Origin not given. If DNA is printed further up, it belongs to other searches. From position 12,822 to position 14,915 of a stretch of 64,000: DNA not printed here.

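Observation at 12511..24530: Bacterial Mrp-Mbx/MBS-type membrane oxidoreductase operon that fits neither complex I nor a standard hydrogenase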

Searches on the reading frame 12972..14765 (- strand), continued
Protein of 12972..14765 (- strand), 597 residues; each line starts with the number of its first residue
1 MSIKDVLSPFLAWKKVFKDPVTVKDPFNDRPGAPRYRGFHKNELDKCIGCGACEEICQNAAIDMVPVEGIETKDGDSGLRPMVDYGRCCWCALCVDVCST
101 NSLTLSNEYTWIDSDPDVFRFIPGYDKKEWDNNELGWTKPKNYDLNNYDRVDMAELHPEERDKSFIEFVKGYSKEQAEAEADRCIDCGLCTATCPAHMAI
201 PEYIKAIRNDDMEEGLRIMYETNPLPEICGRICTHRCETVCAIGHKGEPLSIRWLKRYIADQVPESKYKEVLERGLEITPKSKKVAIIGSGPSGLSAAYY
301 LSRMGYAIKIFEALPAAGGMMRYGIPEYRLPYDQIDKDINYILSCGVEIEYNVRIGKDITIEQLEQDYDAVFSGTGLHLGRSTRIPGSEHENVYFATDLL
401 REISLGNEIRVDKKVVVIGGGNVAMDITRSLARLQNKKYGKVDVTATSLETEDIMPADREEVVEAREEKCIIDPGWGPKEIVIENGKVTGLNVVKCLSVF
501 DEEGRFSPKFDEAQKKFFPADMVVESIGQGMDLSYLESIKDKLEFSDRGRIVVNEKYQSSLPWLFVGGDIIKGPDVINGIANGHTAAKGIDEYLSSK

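Call 49: search_protein_families(library=pfam, proteins=[L058:11825-12865:+, L074:68-892:-, L068:11952-12695:-, L052:120-1016:+, L068:13829-17038:+, L021:15500-16279:+, L065:460-1167:+, L008:3653-4969:+, L030:413-1087:+], max_evalue=0.0001)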
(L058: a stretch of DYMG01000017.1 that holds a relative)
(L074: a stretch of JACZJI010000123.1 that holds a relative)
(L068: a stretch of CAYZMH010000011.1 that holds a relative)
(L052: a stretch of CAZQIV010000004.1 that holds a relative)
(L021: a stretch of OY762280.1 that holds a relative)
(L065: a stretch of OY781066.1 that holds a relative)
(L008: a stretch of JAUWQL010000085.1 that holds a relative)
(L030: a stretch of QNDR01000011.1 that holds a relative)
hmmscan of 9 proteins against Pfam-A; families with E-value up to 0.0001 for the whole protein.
L058:11825-12865:+ (347 aa): 1 family
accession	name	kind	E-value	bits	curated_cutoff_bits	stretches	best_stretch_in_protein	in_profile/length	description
PF01180.27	DHO_dh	-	5.1e-10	39.4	27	1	23-307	2-291/291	Dihydroorotate dehydrogenase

L074:68-892:- (275 aa): 2 families
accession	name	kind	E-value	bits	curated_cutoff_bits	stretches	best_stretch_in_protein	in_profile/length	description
PF00027.35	cNMP_binding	-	3.5e-18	65.8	27.5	1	81-169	2-89/89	Cyclic nucleotide-binding domain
PF13545.12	HTH_Crp_2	-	3.5e-12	46.5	27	1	201-269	1-68/70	Crp-like helix-turn-helix domain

L068:11952-12695:- (248 aa): 0 families

L052:120-1016:+ (299 aa): 0 families

L068:13829-17038:+ (1070 aa): 1 family
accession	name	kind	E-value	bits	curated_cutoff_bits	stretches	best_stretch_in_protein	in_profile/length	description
PF00326.27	Peptidase_S9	-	5.7e-21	75.4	22.6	1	880-1052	46-212/213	Prolyl oligopeptidase family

L021:15500-16279:+ (260 aa): 2 families
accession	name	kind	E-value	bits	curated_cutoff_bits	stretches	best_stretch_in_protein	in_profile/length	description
PF00072.30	Response_reg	-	5.6e-23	81.7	30.2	1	16-124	2-111/111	Response regulator receiver domain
PF04397.21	LytTR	-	3.8e-19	69.2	22.6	1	162-257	1-97/98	LytTr DNA-binding domain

L065:460-1167:+ (236 aa): 2 families
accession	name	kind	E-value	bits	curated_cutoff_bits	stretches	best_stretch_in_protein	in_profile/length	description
PF02629.25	CoA_binding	-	1.1e-16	61.7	22.3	1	98-194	2-96/97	CoA binding domain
PF06971.19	Put_DNA-bind_N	-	2.1e-14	53.7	27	1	21-68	1-48/49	Putative DNA-binding protein N-terminus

L008:3653-4969:+ (439 aa): 1 family
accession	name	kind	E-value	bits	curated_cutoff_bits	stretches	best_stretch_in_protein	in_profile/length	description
PF17116.11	T9SS_plug_1st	-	3.5e-45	153.4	23.9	1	53-178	1-126/126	Type 9 secretion system plug protein 1st domain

L030:413-1087:+ (225 aa): 1 family
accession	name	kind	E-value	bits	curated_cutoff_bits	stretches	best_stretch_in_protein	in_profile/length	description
PF00440.29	TetR_N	-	1.8e-15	56.9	24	1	37-79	1-43/47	Bacterial regulatory proteins, tetR family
